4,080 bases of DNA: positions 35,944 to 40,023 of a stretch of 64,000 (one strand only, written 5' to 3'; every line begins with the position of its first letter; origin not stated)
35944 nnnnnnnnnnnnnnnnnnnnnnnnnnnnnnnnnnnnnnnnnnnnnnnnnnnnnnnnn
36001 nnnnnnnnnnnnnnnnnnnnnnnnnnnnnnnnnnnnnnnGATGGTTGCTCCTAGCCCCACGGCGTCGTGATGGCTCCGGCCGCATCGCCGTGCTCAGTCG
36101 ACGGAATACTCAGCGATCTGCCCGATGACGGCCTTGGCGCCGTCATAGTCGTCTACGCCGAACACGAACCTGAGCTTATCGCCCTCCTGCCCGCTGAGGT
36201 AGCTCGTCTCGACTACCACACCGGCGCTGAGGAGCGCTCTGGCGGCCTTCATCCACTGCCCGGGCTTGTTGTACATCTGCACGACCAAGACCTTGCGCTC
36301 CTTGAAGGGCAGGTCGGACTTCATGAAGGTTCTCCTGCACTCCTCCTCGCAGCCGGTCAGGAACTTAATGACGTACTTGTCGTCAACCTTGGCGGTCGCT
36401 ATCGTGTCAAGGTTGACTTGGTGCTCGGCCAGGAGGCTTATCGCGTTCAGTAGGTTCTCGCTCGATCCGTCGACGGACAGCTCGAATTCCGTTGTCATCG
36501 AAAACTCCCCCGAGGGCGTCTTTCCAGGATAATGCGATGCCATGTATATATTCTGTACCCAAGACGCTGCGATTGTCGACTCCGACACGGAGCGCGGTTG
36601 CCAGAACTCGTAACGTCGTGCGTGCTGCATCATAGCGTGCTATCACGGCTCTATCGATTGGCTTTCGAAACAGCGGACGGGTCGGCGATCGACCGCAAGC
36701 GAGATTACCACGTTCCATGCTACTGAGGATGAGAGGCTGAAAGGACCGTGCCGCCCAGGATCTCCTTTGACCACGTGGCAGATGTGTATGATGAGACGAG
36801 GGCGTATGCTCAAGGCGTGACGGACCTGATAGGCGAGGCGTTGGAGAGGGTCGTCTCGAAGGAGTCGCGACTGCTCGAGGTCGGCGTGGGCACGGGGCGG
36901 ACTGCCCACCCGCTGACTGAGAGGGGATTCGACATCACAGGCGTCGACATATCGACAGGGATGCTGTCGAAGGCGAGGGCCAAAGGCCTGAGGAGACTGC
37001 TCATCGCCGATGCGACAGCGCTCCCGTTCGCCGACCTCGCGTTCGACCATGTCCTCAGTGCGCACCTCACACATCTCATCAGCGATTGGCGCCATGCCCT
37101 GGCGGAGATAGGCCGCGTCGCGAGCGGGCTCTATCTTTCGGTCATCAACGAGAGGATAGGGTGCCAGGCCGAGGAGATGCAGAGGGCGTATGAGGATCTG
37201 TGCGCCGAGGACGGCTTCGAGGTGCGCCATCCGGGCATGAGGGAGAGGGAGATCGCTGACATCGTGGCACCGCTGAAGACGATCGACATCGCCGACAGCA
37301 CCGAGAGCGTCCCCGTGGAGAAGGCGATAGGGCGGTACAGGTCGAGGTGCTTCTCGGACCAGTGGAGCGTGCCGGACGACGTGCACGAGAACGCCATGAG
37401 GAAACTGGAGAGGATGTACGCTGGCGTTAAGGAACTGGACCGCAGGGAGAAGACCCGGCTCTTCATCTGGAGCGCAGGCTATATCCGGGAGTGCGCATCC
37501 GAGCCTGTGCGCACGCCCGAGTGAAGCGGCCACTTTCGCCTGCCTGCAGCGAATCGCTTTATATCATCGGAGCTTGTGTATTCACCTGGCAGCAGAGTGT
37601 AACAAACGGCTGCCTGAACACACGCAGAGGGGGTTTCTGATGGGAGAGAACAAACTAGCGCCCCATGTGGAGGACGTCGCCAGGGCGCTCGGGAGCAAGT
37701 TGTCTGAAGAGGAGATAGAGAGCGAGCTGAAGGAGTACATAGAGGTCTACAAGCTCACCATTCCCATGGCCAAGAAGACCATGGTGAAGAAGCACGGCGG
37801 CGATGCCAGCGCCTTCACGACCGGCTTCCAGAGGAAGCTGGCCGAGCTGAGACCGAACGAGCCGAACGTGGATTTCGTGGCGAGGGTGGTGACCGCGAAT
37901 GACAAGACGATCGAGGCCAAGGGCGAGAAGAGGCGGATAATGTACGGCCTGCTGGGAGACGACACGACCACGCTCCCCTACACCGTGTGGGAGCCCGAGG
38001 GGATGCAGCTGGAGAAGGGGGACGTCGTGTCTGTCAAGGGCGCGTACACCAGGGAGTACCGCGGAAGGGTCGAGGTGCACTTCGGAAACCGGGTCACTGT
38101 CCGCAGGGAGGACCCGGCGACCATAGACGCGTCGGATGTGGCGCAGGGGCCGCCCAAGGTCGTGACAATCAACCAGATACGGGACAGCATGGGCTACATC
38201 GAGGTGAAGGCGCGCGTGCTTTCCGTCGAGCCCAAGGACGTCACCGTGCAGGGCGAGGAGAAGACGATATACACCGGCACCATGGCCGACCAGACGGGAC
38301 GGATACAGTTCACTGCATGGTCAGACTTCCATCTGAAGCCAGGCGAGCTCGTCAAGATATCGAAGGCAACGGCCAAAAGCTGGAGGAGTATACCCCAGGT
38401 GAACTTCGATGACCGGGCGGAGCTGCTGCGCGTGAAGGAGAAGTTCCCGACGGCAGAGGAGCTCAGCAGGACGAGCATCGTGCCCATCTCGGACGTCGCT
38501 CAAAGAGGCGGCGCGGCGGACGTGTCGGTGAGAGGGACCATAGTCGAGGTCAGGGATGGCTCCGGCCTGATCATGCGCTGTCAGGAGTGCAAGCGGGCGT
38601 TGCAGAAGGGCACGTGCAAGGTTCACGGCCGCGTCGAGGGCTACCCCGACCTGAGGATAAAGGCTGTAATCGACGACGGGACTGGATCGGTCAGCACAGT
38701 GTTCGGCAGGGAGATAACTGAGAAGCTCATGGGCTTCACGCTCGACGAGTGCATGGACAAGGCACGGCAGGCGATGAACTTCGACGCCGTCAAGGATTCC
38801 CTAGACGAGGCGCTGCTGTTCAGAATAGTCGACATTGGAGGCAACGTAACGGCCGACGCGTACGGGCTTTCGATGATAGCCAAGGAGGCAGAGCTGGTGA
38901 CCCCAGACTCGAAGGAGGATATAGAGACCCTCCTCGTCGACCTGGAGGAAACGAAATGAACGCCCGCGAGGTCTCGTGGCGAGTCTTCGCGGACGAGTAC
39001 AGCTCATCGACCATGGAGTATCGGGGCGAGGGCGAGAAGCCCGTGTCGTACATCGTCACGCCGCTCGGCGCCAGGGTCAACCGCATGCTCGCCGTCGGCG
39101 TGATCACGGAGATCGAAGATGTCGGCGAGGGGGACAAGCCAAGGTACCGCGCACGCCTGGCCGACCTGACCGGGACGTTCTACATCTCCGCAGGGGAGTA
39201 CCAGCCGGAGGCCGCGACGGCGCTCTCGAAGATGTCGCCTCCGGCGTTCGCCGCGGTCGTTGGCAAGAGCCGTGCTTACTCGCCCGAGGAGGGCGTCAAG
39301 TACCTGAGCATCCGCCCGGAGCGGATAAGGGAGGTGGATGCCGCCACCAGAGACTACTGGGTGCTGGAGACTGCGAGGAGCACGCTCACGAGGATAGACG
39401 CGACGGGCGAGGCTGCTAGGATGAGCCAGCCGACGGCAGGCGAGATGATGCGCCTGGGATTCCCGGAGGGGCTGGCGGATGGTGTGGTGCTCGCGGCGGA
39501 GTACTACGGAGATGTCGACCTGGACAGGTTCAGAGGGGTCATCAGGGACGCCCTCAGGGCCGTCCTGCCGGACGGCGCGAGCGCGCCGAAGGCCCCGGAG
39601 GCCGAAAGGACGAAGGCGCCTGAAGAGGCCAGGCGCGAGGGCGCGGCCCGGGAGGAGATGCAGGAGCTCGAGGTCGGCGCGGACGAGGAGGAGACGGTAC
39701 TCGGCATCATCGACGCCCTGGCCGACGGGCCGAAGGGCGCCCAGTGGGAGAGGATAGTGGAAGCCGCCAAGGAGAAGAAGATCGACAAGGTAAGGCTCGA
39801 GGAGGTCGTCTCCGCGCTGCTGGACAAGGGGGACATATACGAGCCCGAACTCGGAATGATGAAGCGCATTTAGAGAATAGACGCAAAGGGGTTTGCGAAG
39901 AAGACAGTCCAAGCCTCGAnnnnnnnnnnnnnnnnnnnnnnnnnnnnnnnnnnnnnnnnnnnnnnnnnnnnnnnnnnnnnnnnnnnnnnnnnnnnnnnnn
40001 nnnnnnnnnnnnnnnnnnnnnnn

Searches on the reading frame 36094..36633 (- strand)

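Call 5: search_protein_families(library=pfam, proteins=[window:36094-36633:-], max_evalue=0.01)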
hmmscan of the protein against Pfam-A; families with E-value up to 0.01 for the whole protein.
window:36094-36633:- (179 aa): 2 families
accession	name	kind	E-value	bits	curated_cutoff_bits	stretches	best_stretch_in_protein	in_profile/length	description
PF19571.5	ACT_8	-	0.00044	20.5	23.5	1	52-170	8-125/141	ACT domain pair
PF01842.31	ACT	-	0.001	19.3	27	0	66-97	19-52/66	ACT domain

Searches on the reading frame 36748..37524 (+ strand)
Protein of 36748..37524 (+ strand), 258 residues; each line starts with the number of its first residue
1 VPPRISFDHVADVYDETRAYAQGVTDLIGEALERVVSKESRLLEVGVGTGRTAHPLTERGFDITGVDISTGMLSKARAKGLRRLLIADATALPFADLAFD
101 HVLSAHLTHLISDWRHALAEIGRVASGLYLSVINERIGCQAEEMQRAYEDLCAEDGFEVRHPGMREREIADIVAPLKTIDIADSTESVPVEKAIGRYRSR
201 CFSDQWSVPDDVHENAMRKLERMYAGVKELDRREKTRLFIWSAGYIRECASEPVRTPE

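Call 5: search_protein_families(library=pfam, proteins=[window:36748-37524:+], max_evalue=0.01)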
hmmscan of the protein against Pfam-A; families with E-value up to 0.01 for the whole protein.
window:36748-37524:+ (258 aa): 7 families
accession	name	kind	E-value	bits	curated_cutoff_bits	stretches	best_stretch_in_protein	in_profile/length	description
PF08241.18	Methyltransf_11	-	6.3e-19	68.9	21.2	1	43-124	1-86/95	Methyltransferase domain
PF13649.12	Methyltransf_25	-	2.6e-16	60.5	27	1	43-124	2-92/97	Methyltransferase domain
PF08242.18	Methyltransf_12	-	5.7e-10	40.3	30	1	43-124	1-91/98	Methyltransferase domain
PF13489.12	Methyltransf_23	-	9.7e-09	35.6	27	1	27-137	12-123/164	Methyltransferase domain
PF13847.12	Methyltransf_31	-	1.9e-08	34.5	27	1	38-136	3-113/145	Methyltransferase domain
PF01209.24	Ubie_methyltran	-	1.6e-05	24.8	20.1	1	37-149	46-167/233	ubiE/COQ5 methyltransferase family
PF07021.18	MetW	-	0.00038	20.6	21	1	32-127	7-104/193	Methionine biosynthesis protein MetW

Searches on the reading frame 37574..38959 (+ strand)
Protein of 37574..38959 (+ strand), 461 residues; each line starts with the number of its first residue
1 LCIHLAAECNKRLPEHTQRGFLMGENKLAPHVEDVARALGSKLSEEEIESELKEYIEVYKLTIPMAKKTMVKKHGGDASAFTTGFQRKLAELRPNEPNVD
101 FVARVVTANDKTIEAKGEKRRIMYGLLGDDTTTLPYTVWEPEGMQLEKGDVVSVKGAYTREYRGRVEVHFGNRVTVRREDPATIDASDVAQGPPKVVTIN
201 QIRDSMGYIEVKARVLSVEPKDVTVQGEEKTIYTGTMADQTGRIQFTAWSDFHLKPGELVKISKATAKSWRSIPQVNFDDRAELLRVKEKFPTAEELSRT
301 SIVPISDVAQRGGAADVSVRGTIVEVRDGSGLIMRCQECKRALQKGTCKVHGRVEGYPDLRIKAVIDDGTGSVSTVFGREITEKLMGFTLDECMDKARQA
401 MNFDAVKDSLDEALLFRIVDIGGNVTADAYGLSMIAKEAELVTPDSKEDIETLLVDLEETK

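Call 5: search_protein_families(library=pfam, proteins=[window:37574-38959:+], max_evalue=0.01)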
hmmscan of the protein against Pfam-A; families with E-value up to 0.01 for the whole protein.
window:37574-38959:+ (461 aa): 3 families
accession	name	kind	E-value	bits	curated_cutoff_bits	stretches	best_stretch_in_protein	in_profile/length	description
PF01336.31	tRNA_anti-codon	-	1.2e-07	32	27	0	210-269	2-59/75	OB-fold nucleic acid binding domain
PF21473.3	Ssb-like_OB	-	1.4e-05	25.6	24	0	93-166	2-85/97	Single-stranded DNA binding protein Ssb-like, OB fold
PF16099.11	RMI1_C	-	0.0015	18.8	27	1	361-402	46-87/143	Recq-mediated genome instability protein 1, C-terminal OB-fold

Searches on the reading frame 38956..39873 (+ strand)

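Call 5: search_protein_families(library=pfam, proteins=[window:38956-39873:+], max_evalue=0.01)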
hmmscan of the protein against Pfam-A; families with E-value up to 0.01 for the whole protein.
window:38956-39873:+ (305 aa): 1 family
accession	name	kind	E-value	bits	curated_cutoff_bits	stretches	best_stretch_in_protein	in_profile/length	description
PF21100.3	MCM_C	-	0.0062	16.8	27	0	248-297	10-56/64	MCM protein C-terminal winged helix-turn-helix domain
